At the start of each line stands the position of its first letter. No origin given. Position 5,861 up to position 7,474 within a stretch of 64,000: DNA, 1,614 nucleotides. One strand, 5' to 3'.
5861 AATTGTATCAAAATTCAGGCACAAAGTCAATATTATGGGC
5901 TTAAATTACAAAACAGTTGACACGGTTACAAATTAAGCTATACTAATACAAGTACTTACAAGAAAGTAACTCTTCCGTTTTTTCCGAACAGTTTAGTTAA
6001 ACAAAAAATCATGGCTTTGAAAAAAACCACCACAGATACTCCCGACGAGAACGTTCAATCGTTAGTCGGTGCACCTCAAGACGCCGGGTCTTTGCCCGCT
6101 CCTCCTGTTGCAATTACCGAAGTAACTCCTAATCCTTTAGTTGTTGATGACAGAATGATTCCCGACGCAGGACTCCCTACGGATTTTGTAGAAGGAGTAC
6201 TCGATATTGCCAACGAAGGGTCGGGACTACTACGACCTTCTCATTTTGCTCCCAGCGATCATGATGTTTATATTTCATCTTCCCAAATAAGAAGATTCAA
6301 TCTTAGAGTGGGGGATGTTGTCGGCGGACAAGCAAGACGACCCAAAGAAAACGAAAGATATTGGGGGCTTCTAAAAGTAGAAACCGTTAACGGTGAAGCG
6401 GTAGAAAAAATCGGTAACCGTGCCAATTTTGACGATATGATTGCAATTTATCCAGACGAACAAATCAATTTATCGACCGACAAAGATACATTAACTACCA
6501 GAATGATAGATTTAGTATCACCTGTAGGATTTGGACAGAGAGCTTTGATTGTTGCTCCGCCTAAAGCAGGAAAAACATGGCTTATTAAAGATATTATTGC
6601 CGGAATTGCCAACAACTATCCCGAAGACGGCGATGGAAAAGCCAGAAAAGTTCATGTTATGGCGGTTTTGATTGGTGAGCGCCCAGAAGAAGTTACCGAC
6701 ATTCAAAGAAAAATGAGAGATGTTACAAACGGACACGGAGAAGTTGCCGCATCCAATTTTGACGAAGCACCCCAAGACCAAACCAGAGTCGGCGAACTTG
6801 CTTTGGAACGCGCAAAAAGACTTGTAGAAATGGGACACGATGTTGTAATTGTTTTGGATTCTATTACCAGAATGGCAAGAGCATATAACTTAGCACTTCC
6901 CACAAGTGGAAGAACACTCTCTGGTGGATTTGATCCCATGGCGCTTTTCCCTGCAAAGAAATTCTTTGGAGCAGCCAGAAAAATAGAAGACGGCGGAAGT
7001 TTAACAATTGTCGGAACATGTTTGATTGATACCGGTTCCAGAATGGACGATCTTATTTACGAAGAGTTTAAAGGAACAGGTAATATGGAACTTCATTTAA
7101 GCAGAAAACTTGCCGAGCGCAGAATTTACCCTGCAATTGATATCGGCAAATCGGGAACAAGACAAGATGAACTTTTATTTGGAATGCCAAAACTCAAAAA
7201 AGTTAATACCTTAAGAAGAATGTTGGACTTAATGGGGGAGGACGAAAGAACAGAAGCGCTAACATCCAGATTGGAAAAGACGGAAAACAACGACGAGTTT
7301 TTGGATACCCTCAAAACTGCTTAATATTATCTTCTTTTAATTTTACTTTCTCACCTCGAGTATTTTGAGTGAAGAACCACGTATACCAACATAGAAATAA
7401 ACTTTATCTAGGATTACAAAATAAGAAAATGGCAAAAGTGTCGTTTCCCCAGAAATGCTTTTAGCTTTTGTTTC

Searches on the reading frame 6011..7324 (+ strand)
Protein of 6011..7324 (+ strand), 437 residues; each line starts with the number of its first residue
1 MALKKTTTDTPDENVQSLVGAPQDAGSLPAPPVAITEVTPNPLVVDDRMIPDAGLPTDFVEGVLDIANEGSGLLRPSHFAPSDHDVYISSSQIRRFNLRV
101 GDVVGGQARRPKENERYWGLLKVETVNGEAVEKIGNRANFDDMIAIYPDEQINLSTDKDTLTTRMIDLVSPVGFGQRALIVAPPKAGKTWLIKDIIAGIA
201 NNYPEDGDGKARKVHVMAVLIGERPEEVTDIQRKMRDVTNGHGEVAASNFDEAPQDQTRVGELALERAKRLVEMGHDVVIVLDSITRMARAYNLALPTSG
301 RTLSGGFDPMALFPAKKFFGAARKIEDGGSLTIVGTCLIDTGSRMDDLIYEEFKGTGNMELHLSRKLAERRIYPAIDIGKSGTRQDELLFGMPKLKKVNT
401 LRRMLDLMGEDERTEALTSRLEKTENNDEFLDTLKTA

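Call 54: search_protein_families(library=pfam, proteins=[window:6011-7324:+], max_evalue=0.00001)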
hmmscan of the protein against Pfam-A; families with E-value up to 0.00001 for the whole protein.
window:6011-7324:+ (437 aa): 3 families
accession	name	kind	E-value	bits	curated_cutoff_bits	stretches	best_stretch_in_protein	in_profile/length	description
PF00006.31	ATP-synt_ab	-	8.5e-28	97.9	29.5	1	163-381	2-211/213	ATP synthase alpha/beta family, nucleotide-binding domain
PF07497.18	Rho_RNA_bind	-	3.4e-27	94.5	27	1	60-132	1-73/73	Rho termination factor, RNA-binding domain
PF13481.12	AAA_25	-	8.2e-06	26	27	0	175-291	33-158/195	AAA domain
